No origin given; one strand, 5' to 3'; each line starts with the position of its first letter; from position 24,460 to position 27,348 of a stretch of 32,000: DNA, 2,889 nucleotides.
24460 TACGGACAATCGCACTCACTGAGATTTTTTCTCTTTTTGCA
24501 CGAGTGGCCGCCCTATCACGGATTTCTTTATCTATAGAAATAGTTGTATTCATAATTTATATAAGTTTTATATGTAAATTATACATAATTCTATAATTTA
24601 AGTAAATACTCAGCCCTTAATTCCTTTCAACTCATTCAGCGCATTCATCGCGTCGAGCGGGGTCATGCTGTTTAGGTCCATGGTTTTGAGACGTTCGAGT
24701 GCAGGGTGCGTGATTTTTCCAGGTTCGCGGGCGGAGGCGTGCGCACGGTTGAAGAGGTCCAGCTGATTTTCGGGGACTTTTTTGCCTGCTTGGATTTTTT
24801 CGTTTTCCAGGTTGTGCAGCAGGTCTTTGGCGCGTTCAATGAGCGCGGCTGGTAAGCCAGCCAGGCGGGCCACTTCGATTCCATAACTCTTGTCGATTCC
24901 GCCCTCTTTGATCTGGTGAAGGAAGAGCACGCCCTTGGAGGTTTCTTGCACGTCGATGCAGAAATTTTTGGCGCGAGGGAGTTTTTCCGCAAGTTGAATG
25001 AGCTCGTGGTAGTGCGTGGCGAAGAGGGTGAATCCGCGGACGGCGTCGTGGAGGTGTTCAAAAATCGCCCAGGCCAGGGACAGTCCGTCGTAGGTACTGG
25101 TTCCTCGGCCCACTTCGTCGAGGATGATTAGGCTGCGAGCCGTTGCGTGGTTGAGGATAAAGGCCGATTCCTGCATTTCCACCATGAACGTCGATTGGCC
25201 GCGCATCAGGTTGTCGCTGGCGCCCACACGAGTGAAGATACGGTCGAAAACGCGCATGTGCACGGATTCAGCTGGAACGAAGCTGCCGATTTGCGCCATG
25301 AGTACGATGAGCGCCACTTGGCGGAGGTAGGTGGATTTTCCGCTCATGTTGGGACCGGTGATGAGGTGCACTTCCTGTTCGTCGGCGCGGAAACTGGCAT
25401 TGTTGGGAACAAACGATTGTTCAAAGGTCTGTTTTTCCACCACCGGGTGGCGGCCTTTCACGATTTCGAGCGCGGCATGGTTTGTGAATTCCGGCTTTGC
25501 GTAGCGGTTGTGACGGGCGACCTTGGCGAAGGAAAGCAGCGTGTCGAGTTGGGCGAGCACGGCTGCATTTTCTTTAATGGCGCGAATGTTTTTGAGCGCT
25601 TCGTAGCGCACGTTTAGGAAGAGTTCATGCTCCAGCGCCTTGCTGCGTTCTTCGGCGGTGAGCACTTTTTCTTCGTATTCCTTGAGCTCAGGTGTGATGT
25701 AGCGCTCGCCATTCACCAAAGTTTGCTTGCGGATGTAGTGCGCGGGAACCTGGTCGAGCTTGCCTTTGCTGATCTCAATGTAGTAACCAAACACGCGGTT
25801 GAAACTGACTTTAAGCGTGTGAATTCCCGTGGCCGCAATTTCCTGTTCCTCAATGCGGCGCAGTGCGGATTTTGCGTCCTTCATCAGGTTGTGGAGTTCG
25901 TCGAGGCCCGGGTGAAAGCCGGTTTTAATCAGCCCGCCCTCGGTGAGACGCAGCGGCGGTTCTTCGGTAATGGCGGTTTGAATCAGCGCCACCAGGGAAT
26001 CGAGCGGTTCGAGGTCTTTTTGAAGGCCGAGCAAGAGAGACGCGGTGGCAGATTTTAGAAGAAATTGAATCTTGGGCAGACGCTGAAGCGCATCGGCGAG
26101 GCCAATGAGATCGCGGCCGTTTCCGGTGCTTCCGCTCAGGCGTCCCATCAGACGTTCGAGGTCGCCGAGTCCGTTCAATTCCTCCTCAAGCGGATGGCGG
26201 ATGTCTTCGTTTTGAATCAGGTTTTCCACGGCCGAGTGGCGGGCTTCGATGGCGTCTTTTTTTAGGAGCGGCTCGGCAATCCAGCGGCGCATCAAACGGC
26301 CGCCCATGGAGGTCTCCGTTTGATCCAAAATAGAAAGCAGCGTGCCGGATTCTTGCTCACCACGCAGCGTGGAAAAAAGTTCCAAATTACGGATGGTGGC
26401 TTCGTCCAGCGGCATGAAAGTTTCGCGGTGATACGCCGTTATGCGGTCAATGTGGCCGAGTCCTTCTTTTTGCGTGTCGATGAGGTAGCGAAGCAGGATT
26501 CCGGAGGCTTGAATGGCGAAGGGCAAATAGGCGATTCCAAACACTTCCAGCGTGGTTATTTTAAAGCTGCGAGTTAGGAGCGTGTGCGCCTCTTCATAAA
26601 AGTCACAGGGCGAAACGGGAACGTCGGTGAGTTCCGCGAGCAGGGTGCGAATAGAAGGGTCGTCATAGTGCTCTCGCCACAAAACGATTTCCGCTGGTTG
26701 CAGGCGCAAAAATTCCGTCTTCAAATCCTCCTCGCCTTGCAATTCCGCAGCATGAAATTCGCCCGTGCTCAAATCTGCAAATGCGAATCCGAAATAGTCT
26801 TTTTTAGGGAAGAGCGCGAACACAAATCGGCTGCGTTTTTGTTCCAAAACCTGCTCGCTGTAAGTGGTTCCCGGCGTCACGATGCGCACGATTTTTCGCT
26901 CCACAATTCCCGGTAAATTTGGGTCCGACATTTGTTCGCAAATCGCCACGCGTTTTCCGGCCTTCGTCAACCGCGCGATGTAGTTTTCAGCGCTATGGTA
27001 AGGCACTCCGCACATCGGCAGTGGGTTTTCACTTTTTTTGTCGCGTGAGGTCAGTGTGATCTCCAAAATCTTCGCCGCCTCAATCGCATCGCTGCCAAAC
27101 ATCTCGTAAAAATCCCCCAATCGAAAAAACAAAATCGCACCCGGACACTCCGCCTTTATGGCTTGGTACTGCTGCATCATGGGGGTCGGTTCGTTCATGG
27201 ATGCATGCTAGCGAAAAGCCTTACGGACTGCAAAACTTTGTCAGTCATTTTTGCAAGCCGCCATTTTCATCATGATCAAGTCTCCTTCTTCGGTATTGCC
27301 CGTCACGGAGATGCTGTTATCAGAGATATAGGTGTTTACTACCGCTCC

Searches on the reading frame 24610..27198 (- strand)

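Call 6: search_protein_families(library=pfam, proteins=[window:24610-27198:-], max_evalue=0.001)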
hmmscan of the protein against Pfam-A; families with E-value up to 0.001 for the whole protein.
window:24610-27198:- (862 aa): 5 families
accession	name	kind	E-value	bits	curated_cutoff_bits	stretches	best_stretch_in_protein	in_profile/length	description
PF00488.27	MutS_V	-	7.1e-85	284.2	30.2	1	612-798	2-188/188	MutS domain V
PF05192.23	MutS_III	-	1.2e-50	172.9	34.1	1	267-558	1-194/194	MutS domain III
PF01624.25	MutS_I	-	1.1e-41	142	20.6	1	5-115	1-112/113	MutS domain I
PF05190.23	MutS_IV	-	9.4e-29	100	22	1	427-518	1-92/92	MutS family domain IV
PF05188.22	MutS_II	-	2e-20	74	25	1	128-251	5-133/133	MutS domain II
